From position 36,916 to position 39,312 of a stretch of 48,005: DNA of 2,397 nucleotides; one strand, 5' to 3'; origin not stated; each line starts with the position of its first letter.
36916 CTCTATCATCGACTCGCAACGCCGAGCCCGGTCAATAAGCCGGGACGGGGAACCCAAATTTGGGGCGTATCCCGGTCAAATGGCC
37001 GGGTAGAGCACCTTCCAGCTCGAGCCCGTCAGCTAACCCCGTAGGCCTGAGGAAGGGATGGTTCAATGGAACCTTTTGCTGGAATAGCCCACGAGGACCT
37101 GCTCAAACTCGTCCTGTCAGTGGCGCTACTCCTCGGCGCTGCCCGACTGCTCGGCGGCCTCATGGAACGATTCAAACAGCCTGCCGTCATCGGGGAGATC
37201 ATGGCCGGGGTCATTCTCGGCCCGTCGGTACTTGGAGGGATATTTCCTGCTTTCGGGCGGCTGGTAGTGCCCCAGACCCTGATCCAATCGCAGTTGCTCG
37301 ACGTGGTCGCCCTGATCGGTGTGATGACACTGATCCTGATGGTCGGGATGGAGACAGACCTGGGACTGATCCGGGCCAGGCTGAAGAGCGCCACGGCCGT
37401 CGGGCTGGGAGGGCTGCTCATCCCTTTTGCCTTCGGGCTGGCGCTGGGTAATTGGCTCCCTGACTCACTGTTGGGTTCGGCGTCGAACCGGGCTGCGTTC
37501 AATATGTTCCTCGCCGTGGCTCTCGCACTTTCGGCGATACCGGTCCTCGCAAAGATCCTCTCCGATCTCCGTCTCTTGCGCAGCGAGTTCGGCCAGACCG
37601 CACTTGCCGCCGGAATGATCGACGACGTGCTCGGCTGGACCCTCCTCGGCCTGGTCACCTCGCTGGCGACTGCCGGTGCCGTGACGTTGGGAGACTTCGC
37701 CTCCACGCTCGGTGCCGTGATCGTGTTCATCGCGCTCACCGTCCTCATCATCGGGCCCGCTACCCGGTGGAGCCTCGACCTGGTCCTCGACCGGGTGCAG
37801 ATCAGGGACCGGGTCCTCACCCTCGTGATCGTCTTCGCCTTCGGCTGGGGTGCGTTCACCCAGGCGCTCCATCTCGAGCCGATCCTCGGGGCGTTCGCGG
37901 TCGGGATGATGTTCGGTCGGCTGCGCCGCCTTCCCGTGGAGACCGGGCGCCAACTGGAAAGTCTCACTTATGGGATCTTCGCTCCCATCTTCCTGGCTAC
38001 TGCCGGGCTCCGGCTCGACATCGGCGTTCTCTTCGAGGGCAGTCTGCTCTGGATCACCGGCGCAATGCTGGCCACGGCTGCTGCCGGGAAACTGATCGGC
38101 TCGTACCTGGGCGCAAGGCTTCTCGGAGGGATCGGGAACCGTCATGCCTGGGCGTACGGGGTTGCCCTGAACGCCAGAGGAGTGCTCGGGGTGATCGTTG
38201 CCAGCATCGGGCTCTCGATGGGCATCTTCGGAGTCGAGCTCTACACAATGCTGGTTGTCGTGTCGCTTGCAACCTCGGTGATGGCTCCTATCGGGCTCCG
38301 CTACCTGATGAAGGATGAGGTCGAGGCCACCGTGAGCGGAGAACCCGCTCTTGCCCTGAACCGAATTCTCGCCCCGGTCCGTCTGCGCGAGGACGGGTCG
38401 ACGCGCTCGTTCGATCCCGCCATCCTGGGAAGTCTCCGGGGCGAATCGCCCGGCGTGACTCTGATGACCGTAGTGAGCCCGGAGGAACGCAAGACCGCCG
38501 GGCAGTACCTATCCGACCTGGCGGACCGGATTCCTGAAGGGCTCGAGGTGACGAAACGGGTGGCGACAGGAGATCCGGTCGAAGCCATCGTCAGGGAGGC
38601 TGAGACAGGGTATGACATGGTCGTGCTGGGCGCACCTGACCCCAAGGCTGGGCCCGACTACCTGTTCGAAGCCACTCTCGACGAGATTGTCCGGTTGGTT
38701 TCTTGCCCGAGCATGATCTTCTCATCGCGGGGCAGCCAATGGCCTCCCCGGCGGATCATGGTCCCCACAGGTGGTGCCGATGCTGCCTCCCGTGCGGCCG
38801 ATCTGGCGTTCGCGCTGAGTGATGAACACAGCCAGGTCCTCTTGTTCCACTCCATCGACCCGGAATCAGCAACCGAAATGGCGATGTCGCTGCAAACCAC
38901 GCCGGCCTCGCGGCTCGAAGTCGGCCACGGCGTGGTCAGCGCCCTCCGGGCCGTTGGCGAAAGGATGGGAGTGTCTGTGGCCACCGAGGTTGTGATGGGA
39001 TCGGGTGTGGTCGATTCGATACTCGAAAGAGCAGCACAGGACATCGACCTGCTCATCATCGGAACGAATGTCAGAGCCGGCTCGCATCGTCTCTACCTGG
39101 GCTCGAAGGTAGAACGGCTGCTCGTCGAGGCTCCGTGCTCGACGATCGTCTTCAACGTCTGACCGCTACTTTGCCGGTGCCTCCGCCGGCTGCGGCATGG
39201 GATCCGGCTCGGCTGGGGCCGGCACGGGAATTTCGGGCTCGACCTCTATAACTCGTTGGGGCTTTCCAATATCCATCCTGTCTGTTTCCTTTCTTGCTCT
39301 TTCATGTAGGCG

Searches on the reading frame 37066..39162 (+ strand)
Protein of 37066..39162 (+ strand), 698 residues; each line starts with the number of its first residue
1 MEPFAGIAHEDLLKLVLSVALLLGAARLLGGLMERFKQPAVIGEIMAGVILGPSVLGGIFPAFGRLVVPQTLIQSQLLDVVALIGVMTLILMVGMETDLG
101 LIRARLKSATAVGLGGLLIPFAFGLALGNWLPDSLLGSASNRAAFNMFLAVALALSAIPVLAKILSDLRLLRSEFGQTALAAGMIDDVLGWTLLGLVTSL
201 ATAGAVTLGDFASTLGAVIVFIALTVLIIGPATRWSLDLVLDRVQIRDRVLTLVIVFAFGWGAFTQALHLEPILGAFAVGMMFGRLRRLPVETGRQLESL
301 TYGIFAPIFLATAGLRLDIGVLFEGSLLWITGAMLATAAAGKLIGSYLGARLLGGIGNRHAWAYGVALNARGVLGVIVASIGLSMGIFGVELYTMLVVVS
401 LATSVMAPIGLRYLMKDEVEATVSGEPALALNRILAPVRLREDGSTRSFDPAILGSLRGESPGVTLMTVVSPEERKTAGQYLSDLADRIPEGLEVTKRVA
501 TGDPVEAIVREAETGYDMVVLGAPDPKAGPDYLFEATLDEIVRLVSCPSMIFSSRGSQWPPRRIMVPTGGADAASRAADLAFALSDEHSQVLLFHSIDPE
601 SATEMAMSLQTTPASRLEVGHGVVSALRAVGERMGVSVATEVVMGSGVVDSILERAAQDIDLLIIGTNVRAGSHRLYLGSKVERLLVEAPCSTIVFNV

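Call 7: search_protein_families(library=pfam, proteins=[window:37066-39162:+], max_evalue=1)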
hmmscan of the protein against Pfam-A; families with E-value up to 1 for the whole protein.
window:37066-39162:+ (698 aa): 3 families
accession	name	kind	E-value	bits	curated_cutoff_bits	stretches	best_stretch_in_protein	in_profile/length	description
PF00999.27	Na_H_Exchanger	-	3.1e-51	174.8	26.2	1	27-415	4-373/375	Sodium/hydrogen exchanger, transmembrane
PF00582.32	Usp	-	2e-21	77.4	24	2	562-696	3-140/141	Universal stress protein family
PF11100.13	TrbE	-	0.14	12.8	25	1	219-261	6-47/66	Conjugal transfer protein TrbE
